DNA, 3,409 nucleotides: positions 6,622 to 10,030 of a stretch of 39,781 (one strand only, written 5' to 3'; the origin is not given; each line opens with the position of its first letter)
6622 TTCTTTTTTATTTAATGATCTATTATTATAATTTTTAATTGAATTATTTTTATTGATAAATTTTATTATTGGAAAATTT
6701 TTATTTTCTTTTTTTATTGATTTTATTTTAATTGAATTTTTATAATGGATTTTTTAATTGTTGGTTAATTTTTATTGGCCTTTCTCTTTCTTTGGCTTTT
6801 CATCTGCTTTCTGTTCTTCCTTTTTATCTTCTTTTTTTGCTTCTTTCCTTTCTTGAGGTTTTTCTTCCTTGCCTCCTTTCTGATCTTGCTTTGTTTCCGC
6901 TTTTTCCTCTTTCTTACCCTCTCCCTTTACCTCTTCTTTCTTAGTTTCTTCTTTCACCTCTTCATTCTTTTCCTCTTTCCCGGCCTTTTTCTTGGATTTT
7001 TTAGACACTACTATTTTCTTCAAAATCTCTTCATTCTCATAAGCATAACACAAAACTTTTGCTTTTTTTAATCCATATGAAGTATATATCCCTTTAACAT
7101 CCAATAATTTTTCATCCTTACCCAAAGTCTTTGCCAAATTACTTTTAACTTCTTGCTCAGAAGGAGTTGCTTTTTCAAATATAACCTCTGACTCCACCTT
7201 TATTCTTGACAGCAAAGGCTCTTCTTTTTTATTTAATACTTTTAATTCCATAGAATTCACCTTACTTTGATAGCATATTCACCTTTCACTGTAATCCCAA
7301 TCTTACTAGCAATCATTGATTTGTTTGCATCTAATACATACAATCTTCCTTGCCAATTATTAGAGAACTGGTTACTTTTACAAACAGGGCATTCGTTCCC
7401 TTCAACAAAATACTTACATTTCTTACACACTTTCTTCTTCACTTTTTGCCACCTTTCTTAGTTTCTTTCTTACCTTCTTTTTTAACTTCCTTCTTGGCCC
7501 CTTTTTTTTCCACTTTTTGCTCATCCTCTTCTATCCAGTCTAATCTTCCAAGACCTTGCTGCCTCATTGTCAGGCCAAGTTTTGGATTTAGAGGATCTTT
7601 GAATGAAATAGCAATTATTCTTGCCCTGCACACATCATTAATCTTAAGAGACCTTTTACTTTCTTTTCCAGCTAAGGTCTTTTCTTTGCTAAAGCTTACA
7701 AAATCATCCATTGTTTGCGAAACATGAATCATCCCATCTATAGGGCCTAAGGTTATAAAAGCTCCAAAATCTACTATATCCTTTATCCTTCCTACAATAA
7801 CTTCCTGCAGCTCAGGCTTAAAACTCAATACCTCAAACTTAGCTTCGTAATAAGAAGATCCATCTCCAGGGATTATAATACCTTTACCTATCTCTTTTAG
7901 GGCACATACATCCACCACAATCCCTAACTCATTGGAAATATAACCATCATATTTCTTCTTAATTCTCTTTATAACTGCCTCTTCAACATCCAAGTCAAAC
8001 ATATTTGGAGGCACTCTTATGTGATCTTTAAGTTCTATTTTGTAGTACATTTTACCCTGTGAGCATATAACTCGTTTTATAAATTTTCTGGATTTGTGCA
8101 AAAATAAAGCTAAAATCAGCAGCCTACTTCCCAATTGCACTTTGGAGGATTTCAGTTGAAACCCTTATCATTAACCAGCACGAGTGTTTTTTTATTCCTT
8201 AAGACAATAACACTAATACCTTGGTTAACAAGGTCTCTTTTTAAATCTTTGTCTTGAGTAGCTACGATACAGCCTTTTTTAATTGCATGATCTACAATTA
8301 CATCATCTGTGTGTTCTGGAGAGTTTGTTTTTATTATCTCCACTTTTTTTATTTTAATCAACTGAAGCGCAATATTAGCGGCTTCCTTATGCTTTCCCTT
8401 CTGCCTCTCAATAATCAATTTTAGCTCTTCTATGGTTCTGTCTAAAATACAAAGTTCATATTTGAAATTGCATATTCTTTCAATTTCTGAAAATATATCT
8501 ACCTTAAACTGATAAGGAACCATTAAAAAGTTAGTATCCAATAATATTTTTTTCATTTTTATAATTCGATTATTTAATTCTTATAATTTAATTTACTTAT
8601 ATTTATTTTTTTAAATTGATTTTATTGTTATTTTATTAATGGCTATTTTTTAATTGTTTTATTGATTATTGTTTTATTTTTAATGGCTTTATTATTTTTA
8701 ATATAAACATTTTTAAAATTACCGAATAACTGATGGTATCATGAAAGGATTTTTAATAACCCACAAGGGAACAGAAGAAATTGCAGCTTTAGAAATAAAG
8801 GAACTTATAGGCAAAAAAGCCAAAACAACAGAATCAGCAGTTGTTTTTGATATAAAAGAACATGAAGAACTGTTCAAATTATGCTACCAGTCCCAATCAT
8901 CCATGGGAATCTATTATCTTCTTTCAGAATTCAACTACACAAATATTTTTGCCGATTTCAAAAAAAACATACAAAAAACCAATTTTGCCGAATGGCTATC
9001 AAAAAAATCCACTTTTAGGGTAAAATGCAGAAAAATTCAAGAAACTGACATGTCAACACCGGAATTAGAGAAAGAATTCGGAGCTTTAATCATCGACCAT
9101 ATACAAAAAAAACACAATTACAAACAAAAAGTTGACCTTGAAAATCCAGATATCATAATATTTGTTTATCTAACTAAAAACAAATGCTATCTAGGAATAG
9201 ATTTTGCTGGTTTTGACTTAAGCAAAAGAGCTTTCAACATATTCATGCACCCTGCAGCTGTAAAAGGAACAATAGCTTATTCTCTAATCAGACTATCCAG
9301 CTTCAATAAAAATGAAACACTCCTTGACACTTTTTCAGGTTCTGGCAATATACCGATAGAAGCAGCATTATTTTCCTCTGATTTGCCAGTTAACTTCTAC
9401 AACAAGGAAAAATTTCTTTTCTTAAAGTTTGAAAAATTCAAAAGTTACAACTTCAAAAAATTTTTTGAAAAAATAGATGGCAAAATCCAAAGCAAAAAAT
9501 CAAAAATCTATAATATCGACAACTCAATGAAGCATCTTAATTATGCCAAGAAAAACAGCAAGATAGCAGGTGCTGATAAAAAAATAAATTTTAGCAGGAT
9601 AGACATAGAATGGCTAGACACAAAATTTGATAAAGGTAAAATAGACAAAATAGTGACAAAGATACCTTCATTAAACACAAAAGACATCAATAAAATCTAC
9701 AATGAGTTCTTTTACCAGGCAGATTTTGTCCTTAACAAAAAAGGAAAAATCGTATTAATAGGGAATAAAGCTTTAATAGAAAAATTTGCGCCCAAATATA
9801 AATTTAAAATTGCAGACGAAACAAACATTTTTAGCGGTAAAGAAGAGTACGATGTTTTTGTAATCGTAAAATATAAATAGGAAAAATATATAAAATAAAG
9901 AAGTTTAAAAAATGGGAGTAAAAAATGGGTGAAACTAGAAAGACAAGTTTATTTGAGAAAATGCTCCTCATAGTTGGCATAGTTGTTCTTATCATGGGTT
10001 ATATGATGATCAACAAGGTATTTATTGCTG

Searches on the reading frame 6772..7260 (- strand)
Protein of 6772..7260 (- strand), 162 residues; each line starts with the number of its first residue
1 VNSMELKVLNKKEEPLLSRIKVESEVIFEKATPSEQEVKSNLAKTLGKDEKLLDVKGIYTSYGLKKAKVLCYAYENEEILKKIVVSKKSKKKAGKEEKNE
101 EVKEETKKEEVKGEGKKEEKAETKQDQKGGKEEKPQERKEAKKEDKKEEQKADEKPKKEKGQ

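Call 14: search_protein_families(library=pfam, proteins=[window:6772-7260:-])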
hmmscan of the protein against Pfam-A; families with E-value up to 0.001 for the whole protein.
window:6772-7260:- (162 aa): 1 family
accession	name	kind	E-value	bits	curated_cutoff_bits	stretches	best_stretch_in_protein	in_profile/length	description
PF01282.25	Ribosomal_S24e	-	6.3e-14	52.3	24.5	1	8-98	2-93/95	Ribosomal protein S24e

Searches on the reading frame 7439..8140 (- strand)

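Call 14: search_protein_families(library=pfam, proteins=[window:7439-8140:-])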
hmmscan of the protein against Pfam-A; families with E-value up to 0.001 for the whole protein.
window:7439-8140:- (233 aa): 2 families
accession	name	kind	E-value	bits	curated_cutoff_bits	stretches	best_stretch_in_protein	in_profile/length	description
PF03876.22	SHS2_Rpb7-N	-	1.6e-12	47.8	24.8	1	38-94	1-57/57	SHS2 domain found in N terminus of Rpb7p/Rpc25p/MJ0397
PF00575.29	S1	-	6.9e-09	36.4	22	1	108-177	1-61/74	S1 RNA binding domain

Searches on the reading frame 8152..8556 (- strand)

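Call 14: search_protein_families(library=pfam, proteins=[window:8152-8556:-])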
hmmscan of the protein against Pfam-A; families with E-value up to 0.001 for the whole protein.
window:8152-8556:- (134 aa): 3 families
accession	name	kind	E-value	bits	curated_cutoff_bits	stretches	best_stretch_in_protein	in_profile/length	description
PF18477.7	PIN_9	-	1.2e-25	90.4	26.3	1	4-122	1-116/116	PIN like domain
PF18480.7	DUF5615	-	0.00054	20.2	23.8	1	72-120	25-75/110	Domain of unknown function (DUF5615)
PF01850.27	PIN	-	0.00084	20.4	23.6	0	4-107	1-116/120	PIN domain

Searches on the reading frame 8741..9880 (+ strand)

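Call 14: search_protein_families(library=pfam, proteins=[window:8741-9880:+])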
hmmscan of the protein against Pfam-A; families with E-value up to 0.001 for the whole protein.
window:8741-9880:+ (379 aa): 4 families
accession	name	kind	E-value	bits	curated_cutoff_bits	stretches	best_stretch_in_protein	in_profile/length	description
PF01170.24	UPF0020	-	1.1e-23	84.4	22.3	1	166-363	4-189/197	RMKL-like, methyltransferase domain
PF02926.22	THUMP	-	1.3e-14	54.8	20.6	1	70-154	4-84/84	THUMP domain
PF13847.12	Methyltransf_31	-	4.8e-07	30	27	1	252-339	27-109/145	Methyltransferase domain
PF05175.20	MTS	-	2.4e-05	24.5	23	1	251-350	53-149/170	Methyltransferase small domain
